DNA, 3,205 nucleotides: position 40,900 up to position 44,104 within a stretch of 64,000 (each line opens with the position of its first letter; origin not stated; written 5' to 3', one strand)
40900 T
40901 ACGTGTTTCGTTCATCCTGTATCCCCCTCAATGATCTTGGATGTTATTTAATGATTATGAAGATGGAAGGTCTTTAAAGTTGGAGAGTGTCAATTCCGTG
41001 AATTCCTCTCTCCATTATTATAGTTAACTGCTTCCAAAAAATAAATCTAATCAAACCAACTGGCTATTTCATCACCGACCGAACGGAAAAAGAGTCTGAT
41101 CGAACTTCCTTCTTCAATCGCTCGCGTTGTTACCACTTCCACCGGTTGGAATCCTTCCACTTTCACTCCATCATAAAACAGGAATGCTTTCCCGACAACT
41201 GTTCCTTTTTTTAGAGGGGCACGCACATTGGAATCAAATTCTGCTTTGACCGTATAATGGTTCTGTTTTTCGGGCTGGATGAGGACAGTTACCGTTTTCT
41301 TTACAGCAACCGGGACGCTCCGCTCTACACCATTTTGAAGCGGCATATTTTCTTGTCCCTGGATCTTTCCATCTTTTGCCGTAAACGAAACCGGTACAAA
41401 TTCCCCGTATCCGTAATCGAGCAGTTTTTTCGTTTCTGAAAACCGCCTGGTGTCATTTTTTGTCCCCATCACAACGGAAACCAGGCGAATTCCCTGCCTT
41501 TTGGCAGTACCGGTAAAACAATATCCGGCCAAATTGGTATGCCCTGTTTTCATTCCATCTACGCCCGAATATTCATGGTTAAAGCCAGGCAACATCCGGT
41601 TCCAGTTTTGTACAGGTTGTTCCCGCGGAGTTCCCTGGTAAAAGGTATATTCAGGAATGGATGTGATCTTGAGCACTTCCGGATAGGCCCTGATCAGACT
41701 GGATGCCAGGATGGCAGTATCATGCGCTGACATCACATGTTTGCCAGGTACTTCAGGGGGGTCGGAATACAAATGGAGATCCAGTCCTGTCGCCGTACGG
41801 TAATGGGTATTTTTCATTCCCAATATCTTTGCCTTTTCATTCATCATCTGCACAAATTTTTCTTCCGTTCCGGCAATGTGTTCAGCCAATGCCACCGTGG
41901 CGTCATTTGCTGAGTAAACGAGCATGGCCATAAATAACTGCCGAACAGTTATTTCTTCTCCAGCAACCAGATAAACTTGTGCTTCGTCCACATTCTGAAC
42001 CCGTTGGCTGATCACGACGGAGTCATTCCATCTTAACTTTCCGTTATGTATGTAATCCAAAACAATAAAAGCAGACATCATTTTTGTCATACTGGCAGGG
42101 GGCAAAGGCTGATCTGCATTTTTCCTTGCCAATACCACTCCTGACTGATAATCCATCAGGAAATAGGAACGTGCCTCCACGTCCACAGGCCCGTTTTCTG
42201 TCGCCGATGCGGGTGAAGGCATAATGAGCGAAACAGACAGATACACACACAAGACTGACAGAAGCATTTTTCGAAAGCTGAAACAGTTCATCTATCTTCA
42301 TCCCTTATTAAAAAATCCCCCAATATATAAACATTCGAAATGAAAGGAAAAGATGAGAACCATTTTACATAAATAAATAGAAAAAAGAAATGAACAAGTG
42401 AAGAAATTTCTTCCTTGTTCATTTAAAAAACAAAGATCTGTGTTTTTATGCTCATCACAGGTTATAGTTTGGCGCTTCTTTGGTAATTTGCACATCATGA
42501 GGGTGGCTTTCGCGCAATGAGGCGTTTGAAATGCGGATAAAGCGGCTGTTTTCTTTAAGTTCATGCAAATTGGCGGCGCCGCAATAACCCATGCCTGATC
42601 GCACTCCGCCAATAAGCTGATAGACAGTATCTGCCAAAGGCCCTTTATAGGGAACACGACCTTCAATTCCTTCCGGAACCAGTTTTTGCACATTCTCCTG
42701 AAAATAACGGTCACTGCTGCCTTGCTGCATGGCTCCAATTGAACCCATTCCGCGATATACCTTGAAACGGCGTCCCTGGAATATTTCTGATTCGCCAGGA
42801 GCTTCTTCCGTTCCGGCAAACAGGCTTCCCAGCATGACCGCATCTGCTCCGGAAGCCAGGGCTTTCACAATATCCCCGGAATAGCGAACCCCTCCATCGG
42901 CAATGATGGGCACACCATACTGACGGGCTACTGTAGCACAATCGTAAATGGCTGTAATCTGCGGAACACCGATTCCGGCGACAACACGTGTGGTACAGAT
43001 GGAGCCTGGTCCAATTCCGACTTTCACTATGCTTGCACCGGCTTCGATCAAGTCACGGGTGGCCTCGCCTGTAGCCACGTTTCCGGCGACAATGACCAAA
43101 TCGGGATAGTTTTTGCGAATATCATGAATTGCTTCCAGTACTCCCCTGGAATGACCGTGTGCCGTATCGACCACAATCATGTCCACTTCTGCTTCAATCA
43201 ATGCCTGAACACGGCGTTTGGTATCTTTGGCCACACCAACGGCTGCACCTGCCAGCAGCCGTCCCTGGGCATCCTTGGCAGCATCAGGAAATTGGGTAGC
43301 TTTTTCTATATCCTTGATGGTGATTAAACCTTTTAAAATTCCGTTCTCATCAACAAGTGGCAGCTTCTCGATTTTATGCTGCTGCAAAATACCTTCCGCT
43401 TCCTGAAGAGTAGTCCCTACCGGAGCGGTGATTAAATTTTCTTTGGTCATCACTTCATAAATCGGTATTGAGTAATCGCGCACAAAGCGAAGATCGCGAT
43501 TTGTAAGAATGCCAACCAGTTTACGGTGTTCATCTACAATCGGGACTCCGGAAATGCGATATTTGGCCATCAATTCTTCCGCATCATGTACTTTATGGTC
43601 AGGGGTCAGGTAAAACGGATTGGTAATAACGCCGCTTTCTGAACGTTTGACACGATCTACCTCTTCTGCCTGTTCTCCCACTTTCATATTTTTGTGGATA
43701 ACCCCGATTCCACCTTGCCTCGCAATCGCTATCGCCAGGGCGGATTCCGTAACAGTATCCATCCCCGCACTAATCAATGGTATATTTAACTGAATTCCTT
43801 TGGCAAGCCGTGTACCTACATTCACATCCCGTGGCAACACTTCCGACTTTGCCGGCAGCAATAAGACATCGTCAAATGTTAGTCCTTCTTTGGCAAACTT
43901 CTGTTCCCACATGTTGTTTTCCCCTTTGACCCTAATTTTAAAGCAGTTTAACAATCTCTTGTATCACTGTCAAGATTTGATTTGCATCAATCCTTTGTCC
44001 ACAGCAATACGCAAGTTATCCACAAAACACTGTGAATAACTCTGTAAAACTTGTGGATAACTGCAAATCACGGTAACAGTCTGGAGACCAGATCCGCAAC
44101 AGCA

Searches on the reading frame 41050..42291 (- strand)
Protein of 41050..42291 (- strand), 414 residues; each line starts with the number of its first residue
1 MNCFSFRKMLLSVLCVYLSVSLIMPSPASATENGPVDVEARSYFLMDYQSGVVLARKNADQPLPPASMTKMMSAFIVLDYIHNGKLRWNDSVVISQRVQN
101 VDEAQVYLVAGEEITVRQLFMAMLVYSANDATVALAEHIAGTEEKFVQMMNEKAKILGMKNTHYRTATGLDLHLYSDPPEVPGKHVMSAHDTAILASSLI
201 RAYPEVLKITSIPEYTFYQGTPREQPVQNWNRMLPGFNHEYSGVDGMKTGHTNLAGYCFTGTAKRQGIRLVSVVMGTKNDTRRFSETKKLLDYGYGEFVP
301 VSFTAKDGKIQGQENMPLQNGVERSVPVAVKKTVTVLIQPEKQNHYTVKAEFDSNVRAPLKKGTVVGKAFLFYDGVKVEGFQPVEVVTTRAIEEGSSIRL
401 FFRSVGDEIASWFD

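Call 66: search_protein_families(library=padloc, proteins=[window:41050-42291:-], max_evalue=0.000001)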
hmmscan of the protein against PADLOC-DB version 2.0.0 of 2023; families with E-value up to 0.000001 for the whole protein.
window:41050-42291:- (414 aa): 0 families

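Call 67: search_protein_families(library=pfam, proteins=[window:41050-42291:-], max_evalue=0.000001)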
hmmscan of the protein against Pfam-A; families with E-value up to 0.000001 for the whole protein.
window:41050-42291:- (414 aa): 3 families
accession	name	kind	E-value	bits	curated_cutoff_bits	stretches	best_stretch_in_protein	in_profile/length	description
PF00768.25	Peptidase_S11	-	1.6e-74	250.8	27.6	1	34-278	6-238/239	D-alanyl-D-alanine carboxypeptidase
PF07943.18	PBP5_C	-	3.3e-13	50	21.2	1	305-394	8-91/91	Penicillin-binding protein 5, C-terminal domain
PF13354.11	Beta-lactamase2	-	6.3e-13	49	22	1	47-201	6-148/214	Beta-lactamase enzyme family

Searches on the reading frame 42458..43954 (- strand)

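Call 66: search_protein_families(library=padloc, proteins=[window:42458-43954:-], max_evalue=0.000001)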
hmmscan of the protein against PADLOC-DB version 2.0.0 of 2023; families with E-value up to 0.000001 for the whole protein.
window:42458-43954:- (499 aa): 0 families

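Call 67: search_protein_families(library=pfam, proteins=[window:42458-43954:-], max_evalue=0.000001)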
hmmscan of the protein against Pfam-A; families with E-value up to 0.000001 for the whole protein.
window:42458-43954:- (499 aa): 4 families
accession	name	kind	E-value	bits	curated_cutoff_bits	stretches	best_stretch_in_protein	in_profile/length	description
PF00478.31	IMPDH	-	4e-167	555.9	25.6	1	24-486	1-345/345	IMP dehydrogenase / GMP reductase domain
PF00571.33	CBS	-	1.8e-24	86.3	24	2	111-156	7-52/57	CBS domain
PF03060.21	NMO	-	4.7e-11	43.1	28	0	234-387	91-233/331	Nitronate monooxygenase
PF01070.24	FMN_dh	-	2.1e-07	30.7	24.9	1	275-380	209-306/350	FMN-dependent dehydrogenase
